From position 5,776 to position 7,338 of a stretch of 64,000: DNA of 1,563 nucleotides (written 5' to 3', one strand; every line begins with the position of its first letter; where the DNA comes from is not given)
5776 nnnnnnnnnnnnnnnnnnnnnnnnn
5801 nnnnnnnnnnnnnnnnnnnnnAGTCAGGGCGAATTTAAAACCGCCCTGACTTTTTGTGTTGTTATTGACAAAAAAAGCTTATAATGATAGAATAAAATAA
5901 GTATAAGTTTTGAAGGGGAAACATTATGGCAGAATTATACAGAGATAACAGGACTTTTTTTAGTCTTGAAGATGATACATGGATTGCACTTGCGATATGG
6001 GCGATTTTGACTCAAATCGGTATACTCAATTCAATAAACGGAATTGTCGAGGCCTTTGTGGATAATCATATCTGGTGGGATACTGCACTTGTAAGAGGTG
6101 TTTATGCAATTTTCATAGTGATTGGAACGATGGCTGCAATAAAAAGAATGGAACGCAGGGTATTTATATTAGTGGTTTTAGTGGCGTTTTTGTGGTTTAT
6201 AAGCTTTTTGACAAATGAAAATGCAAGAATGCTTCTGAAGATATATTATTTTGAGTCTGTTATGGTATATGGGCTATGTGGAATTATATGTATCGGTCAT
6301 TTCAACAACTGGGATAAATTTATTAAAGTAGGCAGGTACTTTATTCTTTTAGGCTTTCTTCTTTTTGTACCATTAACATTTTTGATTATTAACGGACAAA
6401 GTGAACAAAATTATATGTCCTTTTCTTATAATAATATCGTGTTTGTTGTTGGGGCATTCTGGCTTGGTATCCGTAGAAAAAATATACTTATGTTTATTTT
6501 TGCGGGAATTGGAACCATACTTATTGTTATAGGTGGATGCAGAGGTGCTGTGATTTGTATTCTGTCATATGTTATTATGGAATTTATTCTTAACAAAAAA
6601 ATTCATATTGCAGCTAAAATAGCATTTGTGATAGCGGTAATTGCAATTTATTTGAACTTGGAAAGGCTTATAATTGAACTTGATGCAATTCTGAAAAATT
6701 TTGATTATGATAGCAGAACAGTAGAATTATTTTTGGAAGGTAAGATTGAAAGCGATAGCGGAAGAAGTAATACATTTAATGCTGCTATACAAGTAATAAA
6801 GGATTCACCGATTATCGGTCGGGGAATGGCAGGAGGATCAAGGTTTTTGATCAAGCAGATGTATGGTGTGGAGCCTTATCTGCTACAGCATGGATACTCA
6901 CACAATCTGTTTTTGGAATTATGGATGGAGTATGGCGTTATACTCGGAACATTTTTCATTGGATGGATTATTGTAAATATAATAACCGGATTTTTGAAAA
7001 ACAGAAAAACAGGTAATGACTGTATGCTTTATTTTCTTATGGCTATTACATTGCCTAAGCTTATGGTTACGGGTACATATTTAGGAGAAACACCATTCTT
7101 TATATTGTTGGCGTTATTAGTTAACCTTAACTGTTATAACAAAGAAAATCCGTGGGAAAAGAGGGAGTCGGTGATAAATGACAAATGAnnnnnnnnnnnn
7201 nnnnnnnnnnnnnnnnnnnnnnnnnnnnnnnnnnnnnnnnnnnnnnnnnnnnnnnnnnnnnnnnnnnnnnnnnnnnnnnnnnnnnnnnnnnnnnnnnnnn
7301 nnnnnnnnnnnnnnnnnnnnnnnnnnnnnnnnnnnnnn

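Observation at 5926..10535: Compact four-gene polysaccharide-type accessory module ending at a tRNA: Wzy-like membrane protein, PF14907-type nucleotidyltransferase, EIIC-like membrane protein, GT2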

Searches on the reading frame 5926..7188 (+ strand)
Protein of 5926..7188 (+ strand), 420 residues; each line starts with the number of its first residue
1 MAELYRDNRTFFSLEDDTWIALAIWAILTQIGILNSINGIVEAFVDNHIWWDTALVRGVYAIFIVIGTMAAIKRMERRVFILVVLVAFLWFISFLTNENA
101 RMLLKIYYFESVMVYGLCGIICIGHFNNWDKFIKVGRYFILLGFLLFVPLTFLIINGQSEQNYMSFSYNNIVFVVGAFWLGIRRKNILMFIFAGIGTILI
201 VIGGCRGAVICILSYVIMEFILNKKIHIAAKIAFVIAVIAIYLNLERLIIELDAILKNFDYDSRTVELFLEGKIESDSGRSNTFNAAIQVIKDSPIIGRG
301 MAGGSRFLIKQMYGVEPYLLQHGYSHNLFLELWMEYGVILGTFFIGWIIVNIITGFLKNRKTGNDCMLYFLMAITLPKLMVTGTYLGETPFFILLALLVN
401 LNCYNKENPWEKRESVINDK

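Call 4: search_protein_families(library=pfam, proteins=[window:5926-7188:+], max_evalue=0.01)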
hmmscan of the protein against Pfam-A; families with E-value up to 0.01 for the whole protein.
window:5926-7188:+ (420 aa): 1 family
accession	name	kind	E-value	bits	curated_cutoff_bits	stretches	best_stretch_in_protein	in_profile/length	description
PF04932.20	Wzy_C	-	2.4e-12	47.3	31.7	1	194-345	4-149/149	O-Antigen ligase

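Call 5: search_protein_families(library=ncbifam, proteins=[window:5926-7188:+], max_evalue=0.01)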
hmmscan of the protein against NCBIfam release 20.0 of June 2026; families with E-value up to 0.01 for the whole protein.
window:5926-7188:+ (420 aa): 1 family
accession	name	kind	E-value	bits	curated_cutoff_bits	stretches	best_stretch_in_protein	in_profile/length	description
TIGR00947.1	2A73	equivalog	3.3e-06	26.4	366.4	1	177-362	190-372/425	IctB family putative bicarbonate transporter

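Call 54: search_protein_families(library=padloc, proteins=[window:5926-7188:+], max_evalue=0.01)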
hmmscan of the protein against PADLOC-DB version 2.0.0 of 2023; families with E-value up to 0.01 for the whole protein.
window:5926-7188:+ (420 aa): 0 families

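Call 75: search_solved_structures(query=window:5926-7185:+, max_evalue=1)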
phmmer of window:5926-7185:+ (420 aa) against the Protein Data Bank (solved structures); distinct sequences matched with E-value up to 1: 0.

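Call 78: find_homologous_proteins(query=window:5926-7185:+, max_evalue=0.00001)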
Query window:5926-7185:+ (420 aa): 16 proteins with E <= 0.00001 among 8000 candidates.
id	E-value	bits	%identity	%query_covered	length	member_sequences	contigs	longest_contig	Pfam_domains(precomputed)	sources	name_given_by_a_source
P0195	3.0e-274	928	100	100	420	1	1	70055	PF04932.21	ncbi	-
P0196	8.9e-233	791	82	100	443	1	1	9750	PF04932.21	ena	-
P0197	3.9e-226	769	80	100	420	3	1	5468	PF04932.21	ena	-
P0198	1.5e-212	725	74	100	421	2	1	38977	PF04932.21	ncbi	-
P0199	5.6e-177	607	60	100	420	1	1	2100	PF04932.21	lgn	-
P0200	5.4e-145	502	53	98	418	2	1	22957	PF04932.21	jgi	-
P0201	8.9e-115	402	46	97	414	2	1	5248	PF04932.21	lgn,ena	-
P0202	8.8e-114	399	46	97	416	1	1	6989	PF04932.21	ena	-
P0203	2.1e-112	395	44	97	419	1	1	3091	PF04932.21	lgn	-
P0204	5.7e-108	380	42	96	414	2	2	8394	PF04932.21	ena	-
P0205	1.1e-106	376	42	99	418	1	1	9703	PF04932.21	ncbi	-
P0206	3.9e-16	78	28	70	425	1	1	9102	PF04932.21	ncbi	-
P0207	5.7e-12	64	27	59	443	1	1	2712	PF04932.21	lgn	-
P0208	2.1e-8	52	29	61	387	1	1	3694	PF04932.21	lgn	-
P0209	1.6e-7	49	25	56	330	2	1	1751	PF04932.21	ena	-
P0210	1.3e-6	46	27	44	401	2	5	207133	PF04932.21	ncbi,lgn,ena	-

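Call 92: predict_structure(alignment_id=A8)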
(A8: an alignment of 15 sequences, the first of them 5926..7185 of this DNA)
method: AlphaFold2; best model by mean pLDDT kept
length: 420 residues; sequences in the alignment: 15
mean_pLDDT: 83.9   pTM: 0.84
mean pLDDT of the five models: 83.9, 83.4, 83.0, 82.8, 82.5
residues with pLDDT >= 90: 173; 70-90: 203; 50-70: 23; < 50: 21
segments of 3 or more residues with pLDDT < 50: 1-13, 413-420
pLDDT, mean of each block of 10 residues (from residue 1): 40 70 95 89 76 79 93 86 94 87 89 95 90 92 93 83 82 94 89 91 81 91 83 84 82 81 74 63 88 89 89 81 83 93 95 91 85 91 87 95 69 40
secondary structure, 60 per line:
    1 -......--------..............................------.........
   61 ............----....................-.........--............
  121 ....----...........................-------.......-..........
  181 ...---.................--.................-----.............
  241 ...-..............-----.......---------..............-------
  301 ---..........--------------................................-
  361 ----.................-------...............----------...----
elements in order: H2-7 H16-45 H52-72 H77-96 H98-106 H109-124 H129-155 H163-169 H171-183 H187-203 H206-222 H228-243 H245-258 H264-270 H280-293 H304-313 H328-359 H365-381 H389-403
